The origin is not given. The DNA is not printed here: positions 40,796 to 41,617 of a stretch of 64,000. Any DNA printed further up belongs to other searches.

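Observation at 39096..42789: HsdM-HsdS fusion with EYPF instead of NPPF, plus DUF2325-like and DUF2130 nuclease-like genes: a candidate R-less defence operon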

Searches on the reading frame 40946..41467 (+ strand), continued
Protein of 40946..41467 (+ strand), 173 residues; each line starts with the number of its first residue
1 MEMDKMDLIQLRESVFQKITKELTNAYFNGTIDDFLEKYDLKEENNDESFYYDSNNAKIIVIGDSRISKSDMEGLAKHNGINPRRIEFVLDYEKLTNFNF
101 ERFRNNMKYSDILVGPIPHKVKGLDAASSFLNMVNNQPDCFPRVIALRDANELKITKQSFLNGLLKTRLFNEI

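Call 56: search_protein_families(library=pfam, proteins=[L047:1825-4584:+, L047:4581-5882:+, L047:6073-8256:+, L031:5237-7876:+, L031:14146-18291:+, L061:10962-12590:+, L061:3915-6218:+, L062:4943-7906:+, L062:10468-11817:+, L037:3987-5681:+], max_evalue=0.001)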
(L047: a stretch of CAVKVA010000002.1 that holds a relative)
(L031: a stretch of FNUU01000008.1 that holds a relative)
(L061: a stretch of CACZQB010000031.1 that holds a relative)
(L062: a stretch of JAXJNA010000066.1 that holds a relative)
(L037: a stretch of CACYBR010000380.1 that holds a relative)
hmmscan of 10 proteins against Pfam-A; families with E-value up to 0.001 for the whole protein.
L047:1825-4584:+ (919 aa): 7 families
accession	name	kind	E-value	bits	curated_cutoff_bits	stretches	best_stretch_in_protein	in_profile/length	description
PF13245.12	AAA_19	-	3.9e-12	46.9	25.1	1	77-216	5-131/134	AAA domain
PF13604.12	AAA_30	-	4.7e-07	30.2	27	1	69-213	2-127/191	AAA domain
PF00580.27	UvrD-helicase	-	1.1e-06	29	23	1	175-217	214-254/271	UvrD/REP helicase N-terminal domain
PF00270.35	DEAD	-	7.6e-06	26.2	26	1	71-207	2-155/167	DEAD/DEAH box helicase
PF13401.12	AAA_22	-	3.9e-05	24.4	27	1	86-209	8-122/130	AAA domain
PF01443.25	Viral_helicase1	-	7.2e-05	23.1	21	0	87-231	2-116/228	Viral superfamily 1 RNA helicase core domain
PF13366.12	PDDEXK_3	-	0.00012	22.9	22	1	558-626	41-108/117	PD-(D/E)XK nuclease superfamily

L047:4581-5882:+ (433 aa): 1 family
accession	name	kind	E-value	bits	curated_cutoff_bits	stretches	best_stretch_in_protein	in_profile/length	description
PF09820.16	AAA-ATPase_like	-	1.6e-28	100.4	26.1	1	27-215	15-198/201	Predicted AAA-ATPase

L047:6073-8256:+ (727 aa): 4 families
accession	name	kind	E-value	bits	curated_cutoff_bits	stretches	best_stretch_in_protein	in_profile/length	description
PF02355.23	SecD_SecF_C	-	4.8e-68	228.8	20.5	2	516-698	7-186/189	Protein export membrane protein SecD/SecF, C-terminal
PF22599.2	SecDF_P1_head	-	1.8e-29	102.4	27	1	117-215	18-114/114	SecDF, P1 head subdomain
PF03176.21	MMPL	-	3.7e-11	43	20.5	1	184-377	93-292/333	MMPL family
PF21760.3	SecD_1st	-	1.6e-06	27.9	27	1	74-114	18-58/60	Protein translocase subunit SecDF, P1 domain, N-terminal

L031:5237-7876:+ (879 aa): 3 families
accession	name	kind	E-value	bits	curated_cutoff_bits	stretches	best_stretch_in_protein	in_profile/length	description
PF02896.24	PEP-utilizers_C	-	9e-80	268.4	22.8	1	522-873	5-291/293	PEP-utilising enzyme, PEP-binding domain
PF01326.24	PPDK_N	-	3.5e-55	188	27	3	65-292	80-218/328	Pyruvate phosphate dikinase, AMP/ATP-binding domain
PF00391.29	PEP-utilizers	-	3.5e-23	81.4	23.1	1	425-506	3-72/72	PEP-utilising enzyme, mobile domain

L031:14146-18291:+ (1381 aa): 3 families
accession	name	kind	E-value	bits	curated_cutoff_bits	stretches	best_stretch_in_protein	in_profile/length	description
PF00990.26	GGDEF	-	2.1e-34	119.1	23.8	1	1079-1231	2-159/161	Diguanylate cyclase, GGDEF domain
PF07494.17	Reg_prop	-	9.9e-17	59.4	20.4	0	338-358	3-23/24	Two component regulator propeller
PF21544.3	PorZ_N_b_propeller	-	4.7e-05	24.2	27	0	604-704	49-145/154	TSS9, PorZ, N-terminal beta-propeller domain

L061:10962-12590:+ (542 aa): 6 families
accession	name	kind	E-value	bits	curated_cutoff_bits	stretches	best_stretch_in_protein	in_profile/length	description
PF12034.13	YfbK_C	-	3.4e-59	200.5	25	1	361-538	1-183/184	Uncharacterized protein YfbK, C-terminal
PF12450.13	vWF_A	-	4.1e-36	123.3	25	1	76-168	2-94/94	von Willebrand factor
PF00092.34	VWA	-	8.6e-18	65.6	23.8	1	185-347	1-164/174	von Willebrand factor type A domain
PF13519.12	VWA_2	-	6.7e-13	49.6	27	1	186-290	1-106/107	von Willebrand factor type A domain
PF13768.12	VWA_3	-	5.9e-07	30.1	27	1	185-342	2-153/155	von Willebrand factor type A domain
PF10138.15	vWA-TerF-like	-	9.6e-06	26.3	29.4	1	186-338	4-159/200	vWA found in TerF C terminus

L061:3915-6218:+ (767 aa): 2 families
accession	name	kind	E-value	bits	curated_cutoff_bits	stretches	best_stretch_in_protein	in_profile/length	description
PF22124.2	Glyco_hydro_95_cat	-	1.5e-35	123.3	27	1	283-654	34-398/408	Glycosyl hydrolase family 95 catalytic domain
PF14498.12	Glyco_hyd_65N_2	-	6.3e-06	26.8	27.7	1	28-254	14-226/234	Glycosyl hydrolase family 65, N-terminal domain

L062:4943-7906:+ (987 aa): 4 families
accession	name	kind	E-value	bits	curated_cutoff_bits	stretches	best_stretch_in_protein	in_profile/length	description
PF22548.2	AEP-TOTE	-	4.7e-76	255.8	27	1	75-317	3-228/230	TOTE conflict system, Archaeo-Eukaryotic Primase domain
PF04851.21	ResIII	-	3.6e-19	69.7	22.5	1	462-621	3-164/164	Type III restriction enzyme, res subunit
PF00270.35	DEAD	-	1.6e-11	44.7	26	1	466-620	3-161/167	DEAD/DEAH box helicase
PF13091.12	PLDc_2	-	2e-06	28.1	27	1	862-979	3-124/132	PLD-like domain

L062:10468-11817:+ (449 aa): 2 families
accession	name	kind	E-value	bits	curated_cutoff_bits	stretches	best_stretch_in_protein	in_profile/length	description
PF01987.23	AIM24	-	4.1e-45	154.5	25.7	1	299-431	74-205/205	Mitochondrial biogenesis AIM24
PF03925.18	SeqA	-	6.5e-07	29.8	25.5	1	169-243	24-102/111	SeqA protein C-terminal domain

L037:3987-5681:+ (564 aa): 0 families

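Call 58: search_protein_families(library=pfam, proteins=[L023:4121-5143:+, L027:10654-11637:+, L027:12216-13469:+, L027:6938-8074:+, L034:5264-7249:+, L034:3545-4561:+, L040:3428-5356:-, L040:5686-6750:+, L031:12624-13892:+, L037:2949-3803:+], max_evalue=0.001)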
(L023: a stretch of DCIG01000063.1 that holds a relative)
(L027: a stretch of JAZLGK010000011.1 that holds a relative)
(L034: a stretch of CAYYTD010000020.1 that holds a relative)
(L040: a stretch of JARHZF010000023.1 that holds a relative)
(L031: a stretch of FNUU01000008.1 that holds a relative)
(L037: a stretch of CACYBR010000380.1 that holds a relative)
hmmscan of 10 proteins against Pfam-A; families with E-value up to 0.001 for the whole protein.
L023:4121-5143:+ (340 aa): 0 families

L027:10654-11637:+ (327 aa): 2 families
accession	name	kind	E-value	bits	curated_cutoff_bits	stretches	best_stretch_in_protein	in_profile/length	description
PF13280.12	WYL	-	5.4e-10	39.6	21.8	1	147-217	6-69/70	WYL domain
PF25583.1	WCX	-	6.4e-06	26.9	23.9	1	248-325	1-76/76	WCX domain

L027:12216-13469:+ (417 aa): 0 families

L027:6938-8074:+ (378 aa): 4 families
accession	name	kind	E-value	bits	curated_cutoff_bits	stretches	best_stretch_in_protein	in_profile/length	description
PF13730.12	HTH_36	-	1.2e-11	44.7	25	1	160-211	5-55/55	Helix-turn-helix domain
PF14947.12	HTH_45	-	0.00012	22.5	25.5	0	184-215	22-53/77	Winged helix-turn-helix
PF21984.2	DnaD_N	-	0.00033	21.2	27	0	179-238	33-89/101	DnaD N-terminal domain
PF22194.2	F-93_WHD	-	0.00061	20.2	28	0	168-218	5-52/62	F-93, winged-helix domain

L034:5264-7249:+ (661 aa): 2 families
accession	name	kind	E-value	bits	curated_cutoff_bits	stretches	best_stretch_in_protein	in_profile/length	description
PF02424.20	ApbE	-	7.6e-37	127.7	25.6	1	127-411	31-256/266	ApbE family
PF07009.16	NusG_II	-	2.3e-05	24.9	29.6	1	577-658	27-101/107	NusG domain II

L034:3545-4561:+ (338 aa): 3 families
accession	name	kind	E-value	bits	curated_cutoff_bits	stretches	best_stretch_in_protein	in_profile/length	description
PF12127.13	FloA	-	1.1e-151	504.7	34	1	20-328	4-312/314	Flotillin-like protein FloA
PF02403.27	Seryl_tRNA_N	-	0.0004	21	28.2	1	202-296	7-101/108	Seryl-tRNA synthetase N-terminal domain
PF01145.31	Band_7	-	0.00087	19.8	23.6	1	133-262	36-174/176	SPFH domain / Band 7 family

L040:3428-5356:- (642 aa): 0 families

L040:5686-6750:+ (354 aa): 5 families
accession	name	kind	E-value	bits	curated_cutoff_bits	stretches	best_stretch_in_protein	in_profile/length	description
PF00005.33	ABC_tran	-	3.2e-36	125.4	25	1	22-171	1-137/137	ABC transporter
PF09383.16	NIL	-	2.3e-15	56.7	24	1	271-342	2-73/73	NIL domain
PF13304.12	AAA_21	-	1.5e-09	38.8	27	1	129-206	224-303/304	AAA domain, putative AbiEii toxin, Type IV TA system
PF02463.25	SMC_N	-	1.2e-08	35.1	40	1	25-214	18-210/220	RecF/RecN/SMC N terminal domain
PF13401.12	AAA_22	-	0.00015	22.5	27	1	36-199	9-121/130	AAA domain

L031:12624-13892:+ (422 aa): 2 families
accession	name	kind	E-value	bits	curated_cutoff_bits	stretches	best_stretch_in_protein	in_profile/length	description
PF13173.12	AAA_14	-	3.3e-32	111.6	27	1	26-156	4-129/129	AAA domain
PF13635.12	DUF4143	-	5.4e-18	65.7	28.1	1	203-361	3-156/160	Domain of unknown function (DUF4143)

L037:2949-3803:+ (284 aa): 1 family
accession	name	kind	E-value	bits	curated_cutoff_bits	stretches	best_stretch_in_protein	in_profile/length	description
PF14267.11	DUF4357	-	3.9e-15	56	38.4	1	230-279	1-54/54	Domain of unknown function (DUF4357)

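Call 60: search_protein_families(library=pfam, proteins=[L033:60-1220:+, L033:1243-3078:+, L033:4443-5501:+, L033:5514-7367:+, L058:169-1308:+, L058:1305-3071:+, L058:4407-5600:+, L053:6628-8253:+, L059:8011-9045:+, L060:7342-9297:+], max_evalue=0.001)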
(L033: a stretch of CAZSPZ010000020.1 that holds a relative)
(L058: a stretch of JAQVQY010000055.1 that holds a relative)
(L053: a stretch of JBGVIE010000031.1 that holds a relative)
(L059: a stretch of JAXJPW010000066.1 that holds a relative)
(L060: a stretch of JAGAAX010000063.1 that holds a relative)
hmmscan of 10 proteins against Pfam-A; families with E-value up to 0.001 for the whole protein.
L033:60-1220:+ (386 aa): 8 families
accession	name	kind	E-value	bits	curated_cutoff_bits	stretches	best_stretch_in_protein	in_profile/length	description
PF13245.12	AAA_19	-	1.1e-10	42.3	25.1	1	24-173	10-130/134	AAA domain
PF01443.25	Viral_helicase1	-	2.4e-09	37.8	21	0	285-359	155-227/228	Viral superfamily 1 RNA helicase core domain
PF00580.27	UvrD-helicase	-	2.6e-08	34.3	23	1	15-127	4-110/271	UvrD/REP helicase N-terminal domain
PF13361.12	UvrD_C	-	4.3e-08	33.4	25.6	1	302-359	283-346/350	UvrD-like helicase C-terminal domain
PF13401.12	AAA_22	-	4.1e-07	30.8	27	1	28-161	8-109/130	AAA domain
PF09848.15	SLFN-g3_helicase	-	3.4e-05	23.7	24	1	27-203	3-162/354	Schlafen group 3, DNA/RNA helicase domain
PF13538.12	UvrD_C_2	-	0.00044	20.5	27.4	1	310-356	5-49/52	UvrD-like helicase C-terminal domain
PF13604.12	AAA_30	-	0.00078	19.7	27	0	28-219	21-174/191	AAA domain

L033:1243-3078:+ (611 aa): 0 families

L033:4443-5501:+ (352 aa): 2 families
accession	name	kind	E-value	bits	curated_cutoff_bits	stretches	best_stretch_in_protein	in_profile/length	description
PF13155.12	Toprim_2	-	3.8e-11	43.6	22.1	1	246-332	1-88/88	Toprim-like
PF01807.25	Zn_ribbon_DnaG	-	7.5e-07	29.3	24.9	1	23-76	28-81/98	CHC2 zinc finger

L033:5514-7367:+ (617 aa): 0 families

L058:169-1308:+ (379 aa): 12 families
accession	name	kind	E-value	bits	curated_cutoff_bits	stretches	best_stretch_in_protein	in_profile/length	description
PF13245.12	AAA_19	-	1.8e-11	44.8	25.1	1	32-171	10-130/134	AAA domain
PF13361.12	UvrD_C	-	2.1e-10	41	25.6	1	290-349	281-346/350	UvrD-like helicase C-terminal domain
PF01443.25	Viral_helicase1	-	1.7e-08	35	21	0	135-204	60-138/228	Viral superfamily 1 RNA helicase core domain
PF00580.27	UvrD-helicase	-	5.5e-08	33.2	23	0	128-173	206-254/271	UvrD/REP helicase N-terminal domain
PF13401.12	AAA_22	-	2.5e-06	28.3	27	1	33-159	5-109/130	AAA domain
PF13191.12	AAA_16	-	2.8e-06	28.4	32.6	1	35-177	26-150/167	AAA ATPase domain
PF13087.12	AAA_12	-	7.7e-06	26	27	1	248-347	108-189/195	AAA domain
PF09848.15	SLFN-g3_helicase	-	3.9e-05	23.5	24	1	35-144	3-89/354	Schlafen group 3, DNA/RNA helicase domain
PF04851.21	ResIII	-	0.00013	22.3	22.5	1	32-89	22-81/164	Type III restriction enzyme, res subunit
PF13538.12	UvrD_C_2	-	0.00017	21.8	27.4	1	306-347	11-50/52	UvrD-like helicase C-terminal domain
PF02562.22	PhoH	-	0.00018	21.5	27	0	34-180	20-168/205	PhoH-like protein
PF13604.12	AAA_30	-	0.00027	21.2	27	1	35-214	20-173/191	AAA domain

L058:1305-3071:+ (588 aa): 0 families

L058:4407-5600:+ (397 aa): 0 families

L053:6628-8253:+ (541 aa): 9 families
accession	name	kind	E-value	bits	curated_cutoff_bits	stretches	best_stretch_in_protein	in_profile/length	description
PF00005.33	ABC_tran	-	4.1e-38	131.5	25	2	366-500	2-137/137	ABC transporter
PF13304.12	AAA_21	-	1.3e-12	48.9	27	0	147-190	233-279/304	AAA domain, putative AbiEii toxin, Type IV TA system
PF02463.25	SMC_N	-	1.2e-08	35.1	40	0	151-213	136-205/220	RecF/RecN/SMC N terminal domain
PF13555.12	AAA_29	-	1.6e-05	25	27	0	369-396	16-43/61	P-loop containing region of AAA domain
PF03193.22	RsgA_GTPase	-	2.7e-05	24.5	30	0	361-397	93-128/174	RsgA GTPase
PF01926.29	MMR_HSR1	-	3.2e-05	24.5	21.9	0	377-401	1-24/113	50S ribosome-binding GTPase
PF12848.13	ABC_tran_Xtn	-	7.1e-05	23.3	25.9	1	221-275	4-58/85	ABC transporter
PF05729.18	NACHT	-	9.8e-05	22.7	26.7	0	377-407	2-32/167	NACHT domain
PF13476.12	AAA_23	-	0.00041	21.5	27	0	372-395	17-39/201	AAA domain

L059:8011-9045:+ (344 aa): 2 families
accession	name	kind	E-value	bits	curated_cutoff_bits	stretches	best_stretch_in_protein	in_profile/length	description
PF13280.12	WYL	-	2.5e-11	43.8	21.8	1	156-230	2-69/70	WYL domain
PF25583.1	WCX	-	6.6e-09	36.4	23.9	1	263-337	3-75/76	WCX domain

L060:7342-9297:+ (651 aa): 6 families
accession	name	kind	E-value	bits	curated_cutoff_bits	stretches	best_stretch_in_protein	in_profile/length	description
PF12796.13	Ank_2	-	7.7e-53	177.5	27.3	5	229-320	2-90/90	Ankyrin repeats (3 copies)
PF00023.36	Ank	-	4.3e-40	133.9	21.1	3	290-320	2-32/33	Ankyrin repeat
PF13637.12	Ank_4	-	1e-39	134.1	22.7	3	228-263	1-36/50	Ankyrin repeats (many copies)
PF13857.12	Ank_5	-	4.6e-32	110.2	27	3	156-194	15-53/56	Ankyrin repeats (many copies)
PF13606.12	Ank_3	-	7.9e-29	96.5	22.3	0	224-252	2-30/30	Ankyrin repeat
PF23745.1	ANK_LRRK2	-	8.2e-07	29.4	27.5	0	281-374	22-114/130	LRRK2 ANK repeat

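Call 74: search_protein_representatives(alignment_id=A3)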
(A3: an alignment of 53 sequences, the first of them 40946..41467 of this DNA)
Query: 53 sequences, 175 profile positions. Proteins with E-value up to 0.001 (for the whole library): 998; up to 1e-10: 739; up to 1e-30: 216. The best 150 are listed.
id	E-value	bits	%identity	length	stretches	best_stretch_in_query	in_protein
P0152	2.6e-78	278.1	-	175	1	1-175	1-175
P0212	1.3e-61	223.8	-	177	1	3-175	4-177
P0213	1.1e-60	220.8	-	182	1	1-175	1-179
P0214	6.5e-58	211.7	-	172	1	3-174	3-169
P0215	3.2e-57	209.5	-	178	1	2-173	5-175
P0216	1.8e-56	207.0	-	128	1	49-175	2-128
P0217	2.7e-55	203.2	-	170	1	2-172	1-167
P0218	1.5e-54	200.8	-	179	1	1-171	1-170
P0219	1.5e-54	200.8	-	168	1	15-147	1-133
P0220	4.0e-53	196.1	-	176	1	2-175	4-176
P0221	4.4e-52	192.8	-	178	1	3-175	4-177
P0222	1.5e-51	191.0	-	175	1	12-169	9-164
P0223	2.1e-51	190.5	-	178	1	1-172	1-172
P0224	2.5e-51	190.3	-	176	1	1-175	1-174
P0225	4.0e-51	189.6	-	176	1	1-174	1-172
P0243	2.3e-46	174.1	-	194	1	2-172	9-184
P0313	7.2e-38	146.5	-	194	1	14-172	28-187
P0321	1.9e-37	145.1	-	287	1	18-175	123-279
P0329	2.0e-36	141.7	-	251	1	30-173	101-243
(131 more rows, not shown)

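Call 77: search_protein_families(library=phrogs, proteins=[window:40946-41467:+], max_evalue=0.001)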
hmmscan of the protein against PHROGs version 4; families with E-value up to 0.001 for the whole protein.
window:40946-41467:+ (173 aa): 0 families

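Call 102: search_protein_families(library=pfam, proteins=[P0321, P0329, P0243, P0313], max_evalue=0.01)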
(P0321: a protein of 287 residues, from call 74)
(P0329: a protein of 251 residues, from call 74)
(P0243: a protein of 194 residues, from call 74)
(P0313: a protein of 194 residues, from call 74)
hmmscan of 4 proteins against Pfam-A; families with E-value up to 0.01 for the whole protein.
P0321 (287 aa): 0 families

P0329 (251 aa): 0 families

P0243 (194 aa): 0 families

P0313 (194 aa): 0 families
